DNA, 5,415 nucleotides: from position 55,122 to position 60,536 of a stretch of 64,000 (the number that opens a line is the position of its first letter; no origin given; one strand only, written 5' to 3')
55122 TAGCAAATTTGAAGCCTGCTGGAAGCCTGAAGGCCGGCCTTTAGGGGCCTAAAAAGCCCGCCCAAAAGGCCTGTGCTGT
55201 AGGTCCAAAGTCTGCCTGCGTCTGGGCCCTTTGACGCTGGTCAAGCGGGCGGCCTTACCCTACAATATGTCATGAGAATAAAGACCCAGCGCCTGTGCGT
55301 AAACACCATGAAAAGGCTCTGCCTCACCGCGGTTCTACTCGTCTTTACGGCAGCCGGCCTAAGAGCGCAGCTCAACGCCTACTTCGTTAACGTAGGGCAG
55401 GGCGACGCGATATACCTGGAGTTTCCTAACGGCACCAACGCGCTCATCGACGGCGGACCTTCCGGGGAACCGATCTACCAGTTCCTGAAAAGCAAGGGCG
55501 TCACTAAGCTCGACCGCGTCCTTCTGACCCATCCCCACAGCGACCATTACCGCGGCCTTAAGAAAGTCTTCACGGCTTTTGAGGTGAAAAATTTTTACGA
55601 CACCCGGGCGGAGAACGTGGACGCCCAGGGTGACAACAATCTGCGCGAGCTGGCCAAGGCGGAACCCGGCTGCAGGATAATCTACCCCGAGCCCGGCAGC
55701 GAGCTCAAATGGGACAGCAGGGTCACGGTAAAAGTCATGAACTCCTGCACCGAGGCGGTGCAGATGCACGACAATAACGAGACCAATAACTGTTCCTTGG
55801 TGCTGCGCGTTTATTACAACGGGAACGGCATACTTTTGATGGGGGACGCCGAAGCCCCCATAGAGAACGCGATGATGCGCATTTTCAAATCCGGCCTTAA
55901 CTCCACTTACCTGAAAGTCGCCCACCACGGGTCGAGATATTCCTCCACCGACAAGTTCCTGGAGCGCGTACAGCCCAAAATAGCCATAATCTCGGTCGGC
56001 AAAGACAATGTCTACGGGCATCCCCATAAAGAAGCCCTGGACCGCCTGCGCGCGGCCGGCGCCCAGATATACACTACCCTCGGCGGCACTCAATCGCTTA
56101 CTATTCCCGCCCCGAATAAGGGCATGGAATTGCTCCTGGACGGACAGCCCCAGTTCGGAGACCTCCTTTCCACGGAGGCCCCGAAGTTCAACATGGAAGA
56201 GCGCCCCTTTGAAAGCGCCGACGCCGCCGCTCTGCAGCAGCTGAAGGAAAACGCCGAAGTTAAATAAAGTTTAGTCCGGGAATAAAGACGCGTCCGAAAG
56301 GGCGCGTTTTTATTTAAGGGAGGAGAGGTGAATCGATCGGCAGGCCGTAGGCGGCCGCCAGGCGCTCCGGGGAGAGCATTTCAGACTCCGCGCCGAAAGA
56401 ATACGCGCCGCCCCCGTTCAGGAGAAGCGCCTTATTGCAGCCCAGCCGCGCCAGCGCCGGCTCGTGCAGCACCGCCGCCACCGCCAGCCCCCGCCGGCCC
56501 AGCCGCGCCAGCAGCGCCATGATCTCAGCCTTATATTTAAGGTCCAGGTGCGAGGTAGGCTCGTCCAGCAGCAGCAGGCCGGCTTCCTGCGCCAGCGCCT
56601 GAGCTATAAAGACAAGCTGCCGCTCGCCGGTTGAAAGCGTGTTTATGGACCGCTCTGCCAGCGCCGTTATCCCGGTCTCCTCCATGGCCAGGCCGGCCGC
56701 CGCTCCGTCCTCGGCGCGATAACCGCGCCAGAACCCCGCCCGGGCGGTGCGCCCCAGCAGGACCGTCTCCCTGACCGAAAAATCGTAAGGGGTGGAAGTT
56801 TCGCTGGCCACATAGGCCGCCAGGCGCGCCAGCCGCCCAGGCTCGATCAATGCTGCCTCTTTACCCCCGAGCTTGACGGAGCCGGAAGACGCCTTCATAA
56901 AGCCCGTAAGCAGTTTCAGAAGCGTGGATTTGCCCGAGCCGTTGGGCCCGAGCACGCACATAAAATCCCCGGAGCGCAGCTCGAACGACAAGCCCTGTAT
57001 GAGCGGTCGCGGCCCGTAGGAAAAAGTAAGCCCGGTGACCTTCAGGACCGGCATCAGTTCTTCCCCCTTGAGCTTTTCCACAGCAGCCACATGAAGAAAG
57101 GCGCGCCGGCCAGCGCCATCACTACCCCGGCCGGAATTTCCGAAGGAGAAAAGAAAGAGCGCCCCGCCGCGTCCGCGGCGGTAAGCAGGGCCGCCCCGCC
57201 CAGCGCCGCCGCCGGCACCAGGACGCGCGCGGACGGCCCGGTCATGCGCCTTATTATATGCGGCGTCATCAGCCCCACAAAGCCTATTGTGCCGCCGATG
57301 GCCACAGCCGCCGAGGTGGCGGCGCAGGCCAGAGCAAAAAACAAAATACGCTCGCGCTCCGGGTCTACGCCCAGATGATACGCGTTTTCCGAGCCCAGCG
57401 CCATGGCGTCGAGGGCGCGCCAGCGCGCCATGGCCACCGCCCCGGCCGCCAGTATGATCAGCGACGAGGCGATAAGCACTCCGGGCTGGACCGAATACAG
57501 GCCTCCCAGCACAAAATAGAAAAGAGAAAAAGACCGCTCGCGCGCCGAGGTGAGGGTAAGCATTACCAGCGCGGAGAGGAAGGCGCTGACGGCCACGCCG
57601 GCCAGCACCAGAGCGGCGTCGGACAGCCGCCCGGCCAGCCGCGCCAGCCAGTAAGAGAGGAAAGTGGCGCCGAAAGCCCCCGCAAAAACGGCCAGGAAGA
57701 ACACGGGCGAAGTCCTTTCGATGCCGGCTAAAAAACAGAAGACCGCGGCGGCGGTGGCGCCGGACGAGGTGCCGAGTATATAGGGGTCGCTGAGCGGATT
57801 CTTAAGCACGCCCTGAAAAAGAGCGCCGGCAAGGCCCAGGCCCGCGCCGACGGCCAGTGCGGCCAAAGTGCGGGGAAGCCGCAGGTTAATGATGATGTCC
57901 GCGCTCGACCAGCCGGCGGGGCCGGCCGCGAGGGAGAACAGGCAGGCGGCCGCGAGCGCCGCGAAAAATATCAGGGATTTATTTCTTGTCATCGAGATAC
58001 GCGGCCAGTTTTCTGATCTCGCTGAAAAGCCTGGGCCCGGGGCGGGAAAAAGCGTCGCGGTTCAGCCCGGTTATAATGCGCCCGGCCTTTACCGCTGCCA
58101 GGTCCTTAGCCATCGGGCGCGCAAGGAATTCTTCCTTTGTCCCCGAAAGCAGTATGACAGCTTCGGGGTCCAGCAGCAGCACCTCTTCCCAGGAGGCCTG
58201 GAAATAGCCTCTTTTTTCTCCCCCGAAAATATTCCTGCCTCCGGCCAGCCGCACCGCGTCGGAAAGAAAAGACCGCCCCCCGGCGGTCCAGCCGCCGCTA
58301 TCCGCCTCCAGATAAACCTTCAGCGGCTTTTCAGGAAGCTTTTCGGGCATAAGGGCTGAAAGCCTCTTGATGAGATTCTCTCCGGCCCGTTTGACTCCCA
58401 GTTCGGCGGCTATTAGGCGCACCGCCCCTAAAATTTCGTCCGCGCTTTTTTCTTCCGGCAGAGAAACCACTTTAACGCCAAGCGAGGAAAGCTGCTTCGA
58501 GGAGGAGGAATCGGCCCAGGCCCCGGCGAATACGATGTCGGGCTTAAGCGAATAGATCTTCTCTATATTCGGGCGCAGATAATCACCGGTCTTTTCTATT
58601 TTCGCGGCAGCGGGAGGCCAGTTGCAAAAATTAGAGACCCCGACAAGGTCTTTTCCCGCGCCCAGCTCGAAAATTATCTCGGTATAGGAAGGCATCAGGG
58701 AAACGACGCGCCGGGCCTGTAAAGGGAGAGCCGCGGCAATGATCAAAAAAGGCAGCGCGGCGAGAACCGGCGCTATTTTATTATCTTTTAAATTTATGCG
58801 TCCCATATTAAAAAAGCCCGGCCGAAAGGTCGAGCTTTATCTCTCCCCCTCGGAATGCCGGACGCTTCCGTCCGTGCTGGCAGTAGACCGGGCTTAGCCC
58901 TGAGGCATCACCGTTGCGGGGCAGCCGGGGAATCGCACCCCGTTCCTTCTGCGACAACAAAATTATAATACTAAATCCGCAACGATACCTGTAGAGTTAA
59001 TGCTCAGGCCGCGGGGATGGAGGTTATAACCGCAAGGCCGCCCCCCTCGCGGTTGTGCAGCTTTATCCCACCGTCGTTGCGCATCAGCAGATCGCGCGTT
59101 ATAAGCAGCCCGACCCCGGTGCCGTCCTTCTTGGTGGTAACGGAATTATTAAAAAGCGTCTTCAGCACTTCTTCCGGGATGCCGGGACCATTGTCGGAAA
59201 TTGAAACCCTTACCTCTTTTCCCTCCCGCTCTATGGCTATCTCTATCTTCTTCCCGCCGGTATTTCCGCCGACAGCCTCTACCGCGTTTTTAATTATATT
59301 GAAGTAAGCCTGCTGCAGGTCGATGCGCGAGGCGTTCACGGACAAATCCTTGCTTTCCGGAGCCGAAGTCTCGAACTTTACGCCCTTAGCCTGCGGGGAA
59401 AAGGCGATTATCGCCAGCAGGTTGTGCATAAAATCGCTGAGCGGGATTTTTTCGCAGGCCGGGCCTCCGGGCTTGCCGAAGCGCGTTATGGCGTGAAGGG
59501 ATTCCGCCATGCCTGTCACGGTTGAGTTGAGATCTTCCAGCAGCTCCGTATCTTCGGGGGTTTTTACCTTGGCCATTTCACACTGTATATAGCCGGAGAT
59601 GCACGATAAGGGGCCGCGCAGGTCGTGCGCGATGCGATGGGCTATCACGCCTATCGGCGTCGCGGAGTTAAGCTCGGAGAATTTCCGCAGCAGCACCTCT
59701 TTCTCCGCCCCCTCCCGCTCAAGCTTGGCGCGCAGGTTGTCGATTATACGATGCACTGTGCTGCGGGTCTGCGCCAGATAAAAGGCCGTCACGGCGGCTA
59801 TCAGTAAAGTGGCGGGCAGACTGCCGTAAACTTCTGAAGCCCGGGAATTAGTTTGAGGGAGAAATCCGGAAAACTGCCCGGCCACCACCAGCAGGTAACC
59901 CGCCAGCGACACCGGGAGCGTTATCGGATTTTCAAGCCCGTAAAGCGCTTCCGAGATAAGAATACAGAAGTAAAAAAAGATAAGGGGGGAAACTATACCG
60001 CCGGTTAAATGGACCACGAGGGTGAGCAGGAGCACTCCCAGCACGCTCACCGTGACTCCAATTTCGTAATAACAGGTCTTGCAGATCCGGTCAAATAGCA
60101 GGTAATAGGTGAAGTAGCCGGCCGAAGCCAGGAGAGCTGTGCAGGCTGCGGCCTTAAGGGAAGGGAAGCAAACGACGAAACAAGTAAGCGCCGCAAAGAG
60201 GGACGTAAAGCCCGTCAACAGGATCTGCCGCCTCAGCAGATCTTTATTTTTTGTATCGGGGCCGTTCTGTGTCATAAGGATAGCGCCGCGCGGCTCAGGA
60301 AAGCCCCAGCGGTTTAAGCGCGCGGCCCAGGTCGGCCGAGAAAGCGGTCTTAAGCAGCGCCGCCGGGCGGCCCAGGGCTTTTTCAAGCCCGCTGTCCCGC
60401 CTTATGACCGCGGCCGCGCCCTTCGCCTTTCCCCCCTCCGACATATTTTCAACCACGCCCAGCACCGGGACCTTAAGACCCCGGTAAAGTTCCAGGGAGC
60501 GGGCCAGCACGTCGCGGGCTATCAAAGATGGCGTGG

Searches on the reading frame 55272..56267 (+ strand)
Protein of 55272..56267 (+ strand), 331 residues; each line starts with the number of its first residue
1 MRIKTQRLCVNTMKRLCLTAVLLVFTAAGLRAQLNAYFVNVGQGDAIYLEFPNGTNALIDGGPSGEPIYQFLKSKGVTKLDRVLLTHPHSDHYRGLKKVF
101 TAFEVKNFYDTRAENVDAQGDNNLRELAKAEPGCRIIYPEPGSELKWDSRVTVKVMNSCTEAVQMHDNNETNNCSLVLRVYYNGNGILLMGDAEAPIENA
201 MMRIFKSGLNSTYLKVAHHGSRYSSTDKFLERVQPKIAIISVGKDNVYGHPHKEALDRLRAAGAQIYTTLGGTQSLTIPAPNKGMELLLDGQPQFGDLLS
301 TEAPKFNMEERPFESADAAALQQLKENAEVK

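Call 67: search_protein_families(library=pfam, max_evalue=1e-8, proteins=[window:55272-56267:+])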
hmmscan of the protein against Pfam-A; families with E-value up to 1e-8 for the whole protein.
window:55272-56267:+ (331 aa): 2 families
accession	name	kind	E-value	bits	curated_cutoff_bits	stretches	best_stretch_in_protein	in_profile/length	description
PF00753.33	Lactamase_B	-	1.4e-19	71.3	22.7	1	40-243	2-195/196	Metallo-beta-lactamase superfamily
PF12706.13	Lactamase_B_2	-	7.3e-09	35.9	27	0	55-194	1-144/200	Beta-lactamase superfamily domain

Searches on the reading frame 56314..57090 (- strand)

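Call 67: search_protein_families(library=pfam, max_evalue=1e-8, proteins=[window:56314-57090:-])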
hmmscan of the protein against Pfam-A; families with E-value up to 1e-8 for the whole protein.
window:56314-57090:- (258 aa): 2 families
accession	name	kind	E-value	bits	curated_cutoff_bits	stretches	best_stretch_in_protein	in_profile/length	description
PF00005.33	ABC_tran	-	5.7e-28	98.7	25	1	32-180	2-137/137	ABC transporter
PF13304.12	AAA_21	-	7e-12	46.5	27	0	145-201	231-290/304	AAA domain, putative AbiEii toxin, Type IV TA system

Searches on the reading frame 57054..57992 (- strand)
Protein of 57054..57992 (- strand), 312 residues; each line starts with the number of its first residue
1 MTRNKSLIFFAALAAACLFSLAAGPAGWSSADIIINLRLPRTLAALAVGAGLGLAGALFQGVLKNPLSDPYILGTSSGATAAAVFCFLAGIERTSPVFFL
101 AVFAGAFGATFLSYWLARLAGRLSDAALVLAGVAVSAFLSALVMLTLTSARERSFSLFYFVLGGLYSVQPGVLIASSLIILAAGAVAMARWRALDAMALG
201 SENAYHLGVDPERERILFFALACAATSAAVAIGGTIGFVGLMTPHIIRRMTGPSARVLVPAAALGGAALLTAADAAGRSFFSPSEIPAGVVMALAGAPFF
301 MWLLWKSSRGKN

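Call 67: search_protein_families(library=pfam, max_evalue=1e-8, proteins=[window:57054-57992:-])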
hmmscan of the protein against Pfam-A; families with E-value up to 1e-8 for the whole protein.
window:57054-57992:- (312 aa): 1 family
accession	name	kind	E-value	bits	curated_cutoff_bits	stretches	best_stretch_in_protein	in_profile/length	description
PF01032.23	FecCD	-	7e-78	262.2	26.5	1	13-306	17-311/311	FecCD transport family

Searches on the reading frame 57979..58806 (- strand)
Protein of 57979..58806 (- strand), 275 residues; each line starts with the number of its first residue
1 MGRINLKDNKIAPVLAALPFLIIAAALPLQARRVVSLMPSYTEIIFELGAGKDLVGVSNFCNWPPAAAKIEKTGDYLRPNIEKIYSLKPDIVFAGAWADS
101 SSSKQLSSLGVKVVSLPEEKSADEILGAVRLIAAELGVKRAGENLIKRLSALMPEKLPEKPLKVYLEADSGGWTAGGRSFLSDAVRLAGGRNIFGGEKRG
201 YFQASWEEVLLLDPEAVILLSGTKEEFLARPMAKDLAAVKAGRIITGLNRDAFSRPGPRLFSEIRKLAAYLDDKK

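Call 67: search_protein_families(library=pfam, max_evalue=1e-8, proteins=[window:57979-58806:-])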
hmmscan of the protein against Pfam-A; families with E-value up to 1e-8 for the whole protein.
window:57979-58806:- (275 aa): 1 family
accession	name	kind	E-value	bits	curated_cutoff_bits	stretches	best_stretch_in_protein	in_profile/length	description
PF01497.23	Peripla_BP_2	-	3.1e-31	109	27.5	1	34-246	1-230/235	Periplasmic binding protein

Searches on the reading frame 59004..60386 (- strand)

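Call 67: search_protein_families(library=pfam, max_evalue=1e-8, proteins=[window:59004-60386:-])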
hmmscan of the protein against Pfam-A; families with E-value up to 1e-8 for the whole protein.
window:59004-60386:- (460 aa): 1 family
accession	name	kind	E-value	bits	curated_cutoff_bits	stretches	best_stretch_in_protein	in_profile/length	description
PF02518.31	HATPase_c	-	3.2e-19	69.8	26.4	1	354-459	3-109/111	Histidine kinase-, DNA gyrase B-, and HSP90-like ATPase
